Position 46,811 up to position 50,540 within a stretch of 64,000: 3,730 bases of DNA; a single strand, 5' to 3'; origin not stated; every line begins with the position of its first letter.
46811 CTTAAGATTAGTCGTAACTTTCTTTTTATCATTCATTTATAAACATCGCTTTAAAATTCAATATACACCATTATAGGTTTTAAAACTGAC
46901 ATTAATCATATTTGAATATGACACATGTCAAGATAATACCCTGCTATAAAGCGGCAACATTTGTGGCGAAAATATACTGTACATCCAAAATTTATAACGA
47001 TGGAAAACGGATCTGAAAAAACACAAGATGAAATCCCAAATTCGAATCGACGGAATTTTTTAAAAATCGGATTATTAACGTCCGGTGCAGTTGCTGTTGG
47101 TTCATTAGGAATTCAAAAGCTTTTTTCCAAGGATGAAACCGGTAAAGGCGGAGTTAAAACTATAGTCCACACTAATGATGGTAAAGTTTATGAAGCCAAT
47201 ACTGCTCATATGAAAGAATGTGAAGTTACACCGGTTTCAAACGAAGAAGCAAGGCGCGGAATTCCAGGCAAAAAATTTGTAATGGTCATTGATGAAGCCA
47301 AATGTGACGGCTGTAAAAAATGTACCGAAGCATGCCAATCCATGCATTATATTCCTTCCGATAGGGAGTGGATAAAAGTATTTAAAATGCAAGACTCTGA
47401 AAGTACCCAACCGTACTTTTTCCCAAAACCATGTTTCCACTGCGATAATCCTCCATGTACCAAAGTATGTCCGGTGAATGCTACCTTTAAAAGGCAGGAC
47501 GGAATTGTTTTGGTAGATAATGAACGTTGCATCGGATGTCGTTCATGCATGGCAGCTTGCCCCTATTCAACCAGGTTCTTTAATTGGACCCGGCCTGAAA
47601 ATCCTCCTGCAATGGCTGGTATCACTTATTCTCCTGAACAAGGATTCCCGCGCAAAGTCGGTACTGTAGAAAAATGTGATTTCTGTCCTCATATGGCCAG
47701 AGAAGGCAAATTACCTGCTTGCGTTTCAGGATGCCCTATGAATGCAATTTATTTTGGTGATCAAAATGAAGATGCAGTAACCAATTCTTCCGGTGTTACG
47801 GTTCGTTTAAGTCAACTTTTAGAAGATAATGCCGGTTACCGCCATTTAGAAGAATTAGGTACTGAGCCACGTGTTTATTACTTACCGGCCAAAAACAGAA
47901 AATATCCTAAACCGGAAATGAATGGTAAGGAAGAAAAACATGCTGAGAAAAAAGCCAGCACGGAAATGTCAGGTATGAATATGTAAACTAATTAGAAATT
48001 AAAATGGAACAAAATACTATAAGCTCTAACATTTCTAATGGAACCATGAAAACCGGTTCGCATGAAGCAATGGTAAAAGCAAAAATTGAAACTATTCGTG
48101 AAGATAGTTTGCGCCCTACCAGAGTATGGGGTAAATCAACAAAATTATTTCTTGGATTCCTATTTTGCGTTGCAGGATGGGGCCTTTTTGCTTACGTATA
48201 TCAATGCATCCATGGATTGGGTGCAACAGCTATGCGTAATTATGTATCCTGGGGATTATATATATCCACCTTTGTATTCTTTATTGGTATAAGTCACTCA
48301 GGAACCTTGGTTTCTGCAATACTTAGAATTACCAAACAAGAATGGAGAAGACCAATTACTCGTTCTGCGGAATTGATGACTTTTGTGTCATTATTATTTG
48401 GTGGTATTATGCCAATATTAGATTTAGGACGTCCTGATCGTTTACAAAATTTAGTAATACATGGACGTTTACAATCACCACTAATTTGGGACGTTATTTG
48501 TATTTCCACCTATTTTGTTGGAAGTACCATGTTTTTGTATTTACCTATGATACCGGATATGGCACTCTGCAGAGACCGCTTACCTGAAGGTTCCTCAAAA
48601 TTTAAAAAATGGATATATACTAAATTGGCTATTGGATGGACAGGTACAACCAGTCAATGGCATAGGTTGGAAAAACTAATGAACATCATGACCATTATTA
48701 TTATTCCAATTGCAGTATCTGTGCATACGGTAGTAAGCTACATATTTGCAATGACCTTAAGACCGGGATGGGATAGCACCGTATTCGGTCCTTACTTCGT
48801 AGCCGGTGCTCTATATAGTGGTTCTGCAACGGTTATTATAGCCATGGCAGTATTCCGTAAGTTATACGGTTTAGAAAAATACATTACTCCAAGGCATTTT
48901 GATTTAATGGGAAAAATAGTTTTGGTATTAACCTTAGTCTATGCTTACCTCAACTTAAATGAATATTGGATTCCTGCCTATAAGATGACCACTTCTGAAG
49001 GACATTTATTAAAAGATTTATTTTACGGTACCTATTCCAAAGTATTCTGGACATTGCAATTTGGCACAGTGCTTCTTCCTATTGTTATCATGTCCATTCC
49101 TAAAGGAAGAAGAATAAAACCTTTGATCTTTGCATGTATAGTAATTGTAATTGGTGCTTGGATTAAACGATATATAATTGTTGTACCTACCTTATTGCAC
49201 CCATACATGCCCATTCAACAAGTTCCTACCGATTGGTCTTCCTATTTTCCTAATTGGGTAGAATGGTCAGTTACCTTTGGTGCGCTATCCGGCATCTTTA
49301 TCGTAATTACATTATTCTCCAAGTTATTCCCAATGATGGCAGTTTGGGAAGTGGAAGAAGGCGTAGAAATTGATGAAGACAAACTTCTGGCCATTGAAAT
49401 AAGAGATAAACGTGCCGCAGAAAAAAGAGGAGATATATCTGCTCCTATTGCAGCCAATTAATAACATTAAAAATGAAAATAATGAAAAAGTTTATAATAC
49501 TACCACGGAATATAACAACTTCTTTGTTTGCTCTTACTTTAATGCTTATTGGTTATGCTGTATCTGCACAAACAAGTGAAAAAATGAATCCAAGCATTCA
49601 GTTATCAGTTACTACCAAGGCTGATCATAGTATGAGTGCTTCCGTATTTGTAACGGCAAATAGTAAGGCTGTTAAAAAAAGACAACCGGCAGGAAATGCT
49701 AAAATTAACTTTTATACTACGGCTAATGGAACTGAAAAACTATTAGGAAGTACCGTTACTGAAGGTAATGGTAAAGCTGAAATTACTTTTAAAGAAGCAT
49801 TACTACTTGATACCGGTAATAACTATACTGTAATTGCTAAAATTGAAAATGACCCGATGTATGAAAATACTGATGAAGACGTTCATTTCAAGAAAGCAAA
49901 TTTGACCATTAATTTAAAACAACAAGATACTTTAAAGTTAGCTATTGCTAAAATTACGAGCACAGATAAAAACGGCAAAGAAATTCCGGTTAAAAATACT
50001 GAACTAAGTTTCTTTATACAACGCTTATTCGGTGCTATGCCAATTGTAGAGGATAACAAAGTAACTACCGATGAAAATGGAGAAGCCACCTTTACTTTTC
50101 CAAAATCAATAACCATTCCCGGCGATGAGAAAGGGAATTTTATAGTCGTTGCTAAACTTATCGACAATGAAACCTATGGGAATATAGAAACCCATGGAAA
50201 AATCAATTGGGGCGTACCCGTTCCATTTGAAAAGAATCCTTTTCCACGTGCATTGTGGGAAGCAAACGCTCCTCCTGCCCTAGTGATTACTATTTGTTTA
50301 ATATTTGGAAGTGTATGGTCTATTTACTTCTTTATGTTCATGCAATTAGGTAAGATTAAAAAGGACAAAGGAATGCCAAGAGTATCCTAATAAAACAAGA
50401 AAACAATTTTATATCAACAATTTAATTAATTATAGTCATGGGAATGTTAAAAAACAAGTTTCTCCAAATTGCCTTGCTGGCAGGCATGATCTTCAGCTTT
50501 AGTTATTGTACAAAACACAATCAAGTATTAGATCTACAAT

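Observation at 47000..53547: Seven-gene operon resembling a quinone-to-outer-membrane electron conduit (NrfC/ActC-like module + lipoprotein cytochromes + DUF5777 barrel)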

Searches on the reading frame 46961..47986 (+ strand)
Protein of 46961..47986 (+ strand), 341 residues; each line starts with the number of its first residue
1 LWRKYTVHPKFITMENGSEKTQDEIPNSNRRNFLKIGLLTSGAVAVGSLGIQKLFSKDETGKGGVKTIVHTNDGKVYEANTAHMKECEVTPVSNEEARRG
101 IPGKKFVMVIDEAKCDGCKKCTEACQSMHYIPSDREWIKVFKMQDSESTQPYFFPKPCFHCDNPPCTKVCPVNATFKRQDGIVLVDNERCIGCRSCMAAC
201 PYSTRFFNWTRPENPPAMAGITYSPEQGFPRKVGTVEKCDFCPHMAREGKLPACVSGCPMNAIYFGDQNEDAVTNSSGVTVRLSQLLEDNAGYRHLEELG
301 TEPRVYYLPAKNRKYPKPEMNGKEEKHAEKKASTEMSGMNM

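Call 3: search_protein_families(library=pfam, proteins=[window:46961-47986:+], max_evalue=0.1)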
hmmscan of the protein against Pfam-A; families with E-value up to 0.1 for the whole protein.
window:46961-47986:+ (341 aa): 16 families
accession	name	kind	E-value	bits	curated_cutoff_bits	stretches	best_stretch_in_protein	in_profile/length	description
PF13247.11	Fer4_11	-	2.8e-23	82.4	26.2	2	152-210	4-64/100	4Fe-4S dicluster domain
PF12838.12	Fer4_7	-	9.7e-14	52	27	4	114-174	1-52/52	4Fe-4S dicluster domain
PF13237.11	Fer4_10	-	4.5e-13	49.3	25.5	3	154-201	5-53/53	4Fe-4S dicluster domain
PF13187.11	Fer4_9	-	9.9e-12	45.1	27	3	114-174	1-51/52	4Fe-4S dicluster domain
PF00037.32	Fer4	-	4.3e-11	42.6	21.1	2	184-202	2-20/24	4Fe-4S binding domain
PF12837.12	Fer4_6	-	1.4e-10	41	25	2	182-202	1-21/24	4Fe-4S binding domain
PF12797.12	Fer4_2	-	1.1e-08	34.9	24.5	2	182-202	2-22/22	4Fe-4S binding domain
PF25160.1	LdpA_Fe-S-bd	-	1.2e-06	28.7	27.6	1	161-203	5-41/49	LdpA Fe-S cluster-binding domain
PF14697.11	Fer4_21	-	3.2e-06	27.6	35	2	157-202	7-53/59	4Fe-4S dicluster domain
PF12800.12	Fer4_4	-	6.1e-05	23.5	24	1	188-202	2-16/17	4Fe-4S binding domain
PF13534.11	Fer4_17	-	0.00027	21.9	22.2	0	114-173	1-59/61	4Fe-4S dicluster domain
PF12798.12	Fer4_3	-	0.0017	19.5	27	0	190-202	1-13/15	4Fe-4S binding domain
PF10518.14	TAT_signal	-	0.0045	17.3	22.7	1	29-47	3-21/21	TAT (twin-arginine translocation) pathway signal sequence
PF13183.11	Fer4_8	-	0.021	15.8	27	0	188-219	3-35/68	4Fe-4S dicluster domain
PF13459.11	Fer4_15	-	0.059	14.5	22.4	1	183-201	1-19/66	4Fe-4S single cluster domain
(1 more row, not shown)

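Call 4: search_protein_families(library=ncbifam, proteins=[window:46961-47986:+], max_evalue=0.1)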
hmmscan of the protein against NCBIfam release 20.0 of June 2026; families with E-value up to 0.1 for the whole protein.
window:46961-47986:+ (341 aa): 70 families (the best 25 are shown)
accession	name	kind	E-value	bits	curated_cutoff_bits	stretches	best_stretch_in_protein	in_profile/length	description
NF045797.1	DsrO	equivalog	6.4e-56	189.4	200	1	83-308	21-234/235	sulfate reduction electron transfer complex DsrMKJOP subunit DsrO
TIGR03149.1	cyt_nit_nrfC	equivalog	5.8e-43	146.8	377.6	2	102-209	35-146/225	cytochrome c nitrite reductase Fe-S protein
NF041782.1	mnquin_red_QrcC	equivalog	1.3e-41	142.9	400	1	106-311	1-228/239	menaquinone reductase iron-sulfur cluster-binding subunit QrcC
NF011569.0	PRK14993.1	equivalog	8.8e-40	136.7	416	2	95-209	33-151/244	tetrathionate reductase subunit TtrB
NF041715.1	arsenate_red_ArrB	equivalog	1.4e-35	122.9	450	2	105-213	2-112/233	arsenate respiratory reductase iron-sulfur subunit ArrB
TIGR02951.1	DMSO_dmsB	equivalog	1.8e-30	106.1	214.1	2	108-208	4-115/161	DMSO/selenate family reductase complex B subunit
NF008134.0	PRK10882.1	equivalog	2.8e-27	95.6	263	2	138-270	88-210/329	hydrogenase 2 operon protein HybA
NF038355.1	FDH3_beta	equivalog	9e-27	94.3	240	1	108-270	5-166/180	formate dehydrogenase FDH3 subunit beta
NF045715.1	sulf_resp_HmcB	equivalog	4e-26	91.8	420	1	95-270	27-200/307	sulfate respiration complex iron-sulfur protein HmcB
TIGR03478.1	DMSO_red_II_bet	subfamily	6.2e-24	84.5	480.7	2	152-315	125-260/321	DMSO reductase family type II enzyme, iron-sulfur subunit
NF007658.0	PRK10330.1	equivalog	1.3e-19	70.4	260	2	158-270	58-159/181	electron transport protein HydN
NF042979.1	EthbenzDh_ebdB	equivalog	8.5e-19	67.6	740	2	149-209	142-205/354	ethylbenzene dehydrogenase subunit beta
NF009408.0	PRK12769.1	equivalog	1.6e-18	66.2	1003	1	105-269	3-148/659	formate-dependent uric acid utilization protein AegA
TIGR01582.1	FDH-beta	equivalog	3.8e-18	65.6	334.7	2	106-203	22-139/283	formate dehydrogenase subunit beta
TIGR01660.1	narH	equivalog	3.6e-15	55.4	524.05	1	147-210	172-236/492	nitrate reductase subunit beta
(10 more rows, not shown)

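Call 37: search_solved_structures(query=window:47000-47986:+, max_evalue=1e-10)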
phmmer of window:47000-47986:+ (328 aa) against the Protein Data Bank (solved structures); distinct sequences matched with E-value up to 1e-10: 20.
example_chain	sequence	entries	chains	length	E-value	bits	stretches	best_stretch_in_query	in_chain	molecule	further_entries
2vpw_B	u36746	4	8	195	2.1e-32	115.9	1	92-194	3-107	NRFC PROTEIN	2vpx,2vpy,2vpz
6cz7_B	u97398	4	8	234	1.7e-29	106.4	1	94-200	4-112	4Fe-4S ferredoxin, iron-sulfur binding domain protein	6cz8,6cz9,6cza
6f0k_B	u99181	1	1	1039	4.2e-23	85.3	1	92-297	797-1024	Fe-S-cluster-containing hydrogenase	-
2ivf_B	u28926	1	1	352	2.1e-19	73.2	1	137-197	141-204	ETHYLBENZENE DEHYDROGENASE BETA-SUBUNIT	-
7qv7_A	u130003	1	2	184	2.9e-19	72.7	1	93-268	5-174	Hydrogen dependent carbon dioxide reductase subunit HycB3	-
6lod_B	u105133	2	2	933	1.6e-18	70.3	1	89-297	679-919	Fe-S-cluster-containing hydrogenase components 1-like protein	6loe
4ydd_B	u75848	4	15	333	1.7e-18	70.2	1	138-196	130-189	DMSO reductase family type II enzyme, iron-sulfur subunit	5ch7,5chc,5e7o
7qv7_B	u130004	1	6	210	1.2e-17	67.4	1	95-251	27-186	Hydrogen dependent carbon dioxide reductase subunit HycB4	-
7z0s_B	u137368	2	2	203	1.3e-17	67.3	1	93-258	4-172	Formate hydrogenlyase subunit 2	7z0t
1q16_B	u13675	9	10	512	2.6e-17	66.3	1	132-198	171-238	Respiratory nitrate reductase 1 beta chain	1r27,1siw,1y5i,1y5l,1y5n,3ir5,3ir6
1y4z_B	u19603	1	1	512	1.2e-16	64.1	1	132-198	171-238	Respiratory nitrate reductase 1 beta chain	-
6btm_B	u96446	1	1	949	1.2e-16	64.1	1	133-294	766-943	Alternative Complex III subunit B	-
3egw_B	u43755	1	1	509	2.3e-16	63.2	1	132-198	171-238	Respiratory nitrate reductase 1 beta chain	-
8k9e_B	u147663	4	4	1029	4.3e-16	62.3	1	95-234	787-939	Fe-S-cluster-containing hydrogenase components 1-like protein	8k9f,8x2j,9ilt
1kqf_B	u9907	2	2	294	7.1e-15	58.3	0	96-192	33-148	FORMATE DEHYDROGENASE, NITRATE-INDUCIBLE, IRON-SULFUR SUBUNIT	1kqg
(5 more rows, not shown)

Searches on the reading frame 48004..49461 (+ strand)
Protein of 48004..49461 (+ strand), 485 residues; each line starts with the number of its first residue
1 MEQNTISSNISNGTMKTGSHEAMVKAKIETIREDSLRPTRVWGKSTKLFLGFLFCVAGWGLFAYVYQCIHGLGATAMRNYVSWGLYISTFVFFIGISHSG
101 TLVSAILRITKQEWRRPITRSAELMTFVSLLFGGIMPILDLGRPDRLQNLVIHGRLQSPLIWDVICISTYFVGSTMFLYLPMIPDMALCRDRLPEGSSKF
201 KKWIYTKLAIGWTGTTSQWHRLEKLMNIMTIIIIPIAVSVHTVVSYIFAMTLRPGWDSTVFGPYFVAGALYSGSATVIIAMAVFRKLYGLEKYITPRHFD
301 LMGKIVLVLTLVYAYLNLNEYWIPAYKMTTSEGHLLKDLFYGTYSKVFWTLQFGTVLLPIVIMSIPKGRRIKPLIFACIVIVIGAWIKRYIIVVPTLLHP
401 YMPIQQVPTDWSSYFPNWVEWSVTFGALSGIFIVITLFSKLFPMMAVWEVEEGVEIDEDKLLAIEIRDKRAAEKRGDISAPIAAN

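Call 3: search_protein_families(library=pfam, proteins=[window:48004-49461:+], max_evalue=0.1)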
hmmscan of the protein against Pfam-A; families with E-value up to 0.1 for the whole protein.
window:48004-49461:+ (485 aa): 1 family
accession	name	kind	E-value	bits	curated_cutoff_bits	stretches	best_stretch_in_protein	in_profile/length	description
PF03916.19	NrfD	-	2e-35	123.3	25.8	1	75-397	3-309/313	Polysulphide reductase, NrfD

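Call 4: search_protein_families(library=ncbifam, proteins=[window:48004-49461:+], max_evalue=0.1)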
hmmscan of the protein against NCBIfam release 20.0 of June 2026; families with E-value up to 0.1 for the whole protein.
window:48004-49461:+ (485 aa): 2 families
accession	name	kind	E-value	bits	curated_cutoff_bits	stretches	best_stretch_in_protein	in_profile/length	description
NF045798.1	DsrP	equivalog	3.4e-33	115.5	350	2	48-179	14-141/346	sulfate reduction electron transfer complex DsrMKJOP subunit DsrP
NF041784.1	mnquin_red_QrcD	equivalog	2.1e-25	89.8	570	2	256-445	216-401/408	menaquinone reductase integral membrane subunit QrcD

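Call 36: search_solved_structures(query=window:48004-49461:+, max_evalue=0.001)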
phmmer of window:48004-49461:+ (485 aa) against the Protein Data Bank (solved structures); distinct sequences matched with E-value up to 0.001: 6.
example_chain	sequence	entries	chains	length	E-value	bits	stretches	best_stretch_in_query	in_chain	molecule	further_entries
6f0k_C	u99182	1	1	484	6.3e-70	239.6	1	37-453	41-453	Polysulphide reductase NrfD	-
6btm_C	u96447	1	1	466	1.1e-66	228.8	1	57-451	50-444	Alternative Complex III subunit C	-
8k9e_C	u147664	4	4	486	5e-66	226.7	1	48-451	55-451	Polysulphide reductase NrfD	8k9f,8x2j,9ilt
6lod_C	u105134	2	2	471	3.8e-63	217.2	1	51-458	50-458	Polysulphide reductase NrfD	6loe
6f0k_F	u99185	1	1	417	2.8e-07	32.9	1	242-407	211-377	ActF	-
8k9e_F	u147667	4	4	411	6.4e-05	25.1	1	232-320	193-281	Quinol:cytochrome c oxidoreductase quinone-binding subunit 2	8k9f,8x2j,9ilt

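Call 68: search_solved_structures(query=window:48004-49461:+, max_evalue=1e-60, show_alignments=1)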
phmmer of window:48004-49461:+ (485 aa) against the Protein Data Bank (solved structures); distinct sequences matched with E-value up to 1e-60: 4.
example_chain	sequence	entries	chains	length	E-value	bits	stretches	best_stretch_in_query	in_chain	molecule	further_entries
6f0k_C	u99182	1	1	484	6.3e-70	239.6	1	37-453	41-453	Polysulphide reductase NrfD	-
6btm_C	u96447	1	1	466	1.1e-66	228.8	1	57-451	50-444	Alternative Complex III subunit C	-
8k9e_C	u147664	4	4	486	5e-66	226.7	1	48-451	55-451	Polysulphide reductase NrfD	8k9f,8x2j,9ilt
6lod_C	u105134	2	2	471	3.8e-63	217.2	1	51-458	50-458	Polysulphide reductase NrfD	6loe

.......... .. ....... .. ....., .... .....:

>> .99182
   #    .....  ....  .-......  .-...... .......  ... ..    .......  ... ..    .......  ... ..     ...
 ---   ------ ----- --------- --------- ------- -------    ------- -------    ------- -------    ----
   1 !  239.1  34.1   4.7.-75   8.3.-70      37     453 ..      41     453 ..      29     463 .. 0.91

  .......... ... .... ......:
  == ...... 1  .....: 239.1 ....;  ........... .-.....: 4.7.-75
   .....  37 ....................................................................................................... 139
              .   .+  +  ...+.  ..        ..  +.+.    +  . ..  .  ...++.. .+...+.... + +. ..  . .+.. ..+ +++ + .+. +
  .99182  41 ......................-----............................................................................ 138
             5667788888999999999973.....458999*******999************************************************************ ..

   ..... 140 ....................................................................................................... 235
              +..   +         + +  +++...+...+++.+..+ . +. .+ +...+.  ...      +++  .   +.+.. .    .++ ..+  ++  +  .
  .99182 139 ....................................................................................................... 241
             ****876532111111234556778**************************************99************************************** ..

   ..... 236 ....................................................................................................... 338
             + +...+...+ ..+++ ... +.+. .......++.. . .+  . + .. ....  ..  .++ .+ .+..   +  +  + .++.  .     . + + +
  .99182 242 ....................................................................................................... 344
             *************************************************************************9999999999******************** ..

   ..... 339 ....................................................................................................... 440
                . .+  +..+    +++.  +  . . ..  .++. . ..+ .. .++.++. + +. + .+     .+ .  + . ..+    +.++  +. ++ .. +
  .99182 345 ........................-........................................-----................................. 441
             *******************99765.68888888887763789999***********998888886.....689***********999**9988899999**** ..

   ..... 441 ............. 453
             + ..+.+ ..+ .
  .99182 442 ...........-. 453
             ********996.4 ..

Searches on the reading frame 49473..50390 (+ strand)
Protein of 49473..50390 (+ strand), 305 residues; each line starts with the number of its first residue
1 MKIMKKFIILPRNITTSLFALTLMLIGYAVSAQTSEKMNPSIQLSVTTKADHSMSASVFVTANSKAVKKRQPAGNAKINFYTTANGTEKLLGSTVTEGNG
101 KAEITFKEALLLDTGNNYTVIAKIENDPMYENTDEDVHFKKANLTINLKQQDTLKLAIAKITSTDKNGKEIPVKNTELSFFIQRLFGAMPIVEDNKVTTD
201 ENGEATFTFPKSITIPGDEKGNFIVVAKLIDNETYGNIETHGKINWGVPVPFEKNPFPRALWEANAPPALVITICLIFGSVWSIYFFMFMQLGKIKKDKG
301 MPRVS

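Call 3: search_protein_families(library=pfam, proteins=[window:49473-50390:+], max_evalue=0.1)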
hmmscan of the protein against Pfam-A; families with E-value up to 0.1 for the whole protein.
window:49473-50390:+ (305 aa): 4 families
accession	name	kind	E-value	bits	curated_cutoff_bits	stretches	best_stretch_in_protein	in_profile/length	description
PF02369.22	Big_1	-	4e-06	27.3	34.9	1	69-133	29-86/93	Bacterial Ig-like domain (group 1)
PF11974.14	bMG3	-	0.00035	20.9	34.9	1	65-130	20-82/103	Bacterial alpha-2-macroglobulin MG3 domain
PF22904.2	NOMO1-like_2nd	-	0.014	16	27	1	61-102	5-46/90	BOS complex subunit NOMO1-like, second beta sandwich domain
PF01762.27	Galactosyl_T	-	0.084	13.1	23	0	104-153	63-109/195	Galactosyltransferase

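Call 4: search_protein_families(library=ncbifam, proteins=[window:49473-50390:+], max_evalue=0.1)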
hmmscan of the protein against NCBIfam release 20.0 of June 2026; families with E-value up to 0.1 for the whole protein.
window:49473-50390:+ (305 aa): 2 families
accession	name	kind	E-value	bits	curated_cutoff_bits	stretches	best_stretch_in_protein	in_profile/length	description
TIGR02962.1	hdxy_isourate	equivalog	0.072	13.5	87.45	0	69-151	13-92/113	hydroxyisourate hydrolase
NF011994.0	PRK15450.1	equivalog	0.084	12.8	96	0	110-167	20-77/85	signal transduction protein PmrD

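Call 35: search_protein_families(library=pfam, max_evalue=0.05, proteins=[window:49473-50390:+])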
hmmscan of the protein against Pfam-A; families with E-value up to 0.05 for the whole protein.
window:49473-50390:+ (305 aa): 3 families
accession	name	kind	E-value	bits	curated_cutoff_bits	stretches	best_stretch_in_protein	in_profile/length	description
PF02369.22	Big_1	-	4e-06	27.3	34.9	1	69-133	29-86/93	Bacterial Ig-like domain (group 1)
PF11974.14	bMG3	-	0.00035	20.9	34.9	0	65-130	20-82/103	Bacterial alpha-2-macroglobulin MG3 domain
PF22904.2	NOMO1-like_2nd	-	0.014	16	27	1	61-102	5-46/90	BOS complex subunit NOMO1-like, second beta sandwich domain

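Call 55: search_solved_structures(query=window:49473-50390:+, max_evalue=5)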
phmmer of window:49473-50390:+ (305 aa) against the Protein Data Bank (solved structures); distinct sequences matched with E-value up to 5: 1.
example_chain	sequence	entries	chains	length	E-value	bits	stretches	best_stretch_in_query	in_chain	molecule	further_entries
5ujw_A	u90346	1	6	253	1.5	11.4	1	108-185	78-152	Triosephosphate isomerase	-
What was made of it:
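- Tried and rejected: g3 against solved structures by sequence: nothing found (call 55).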
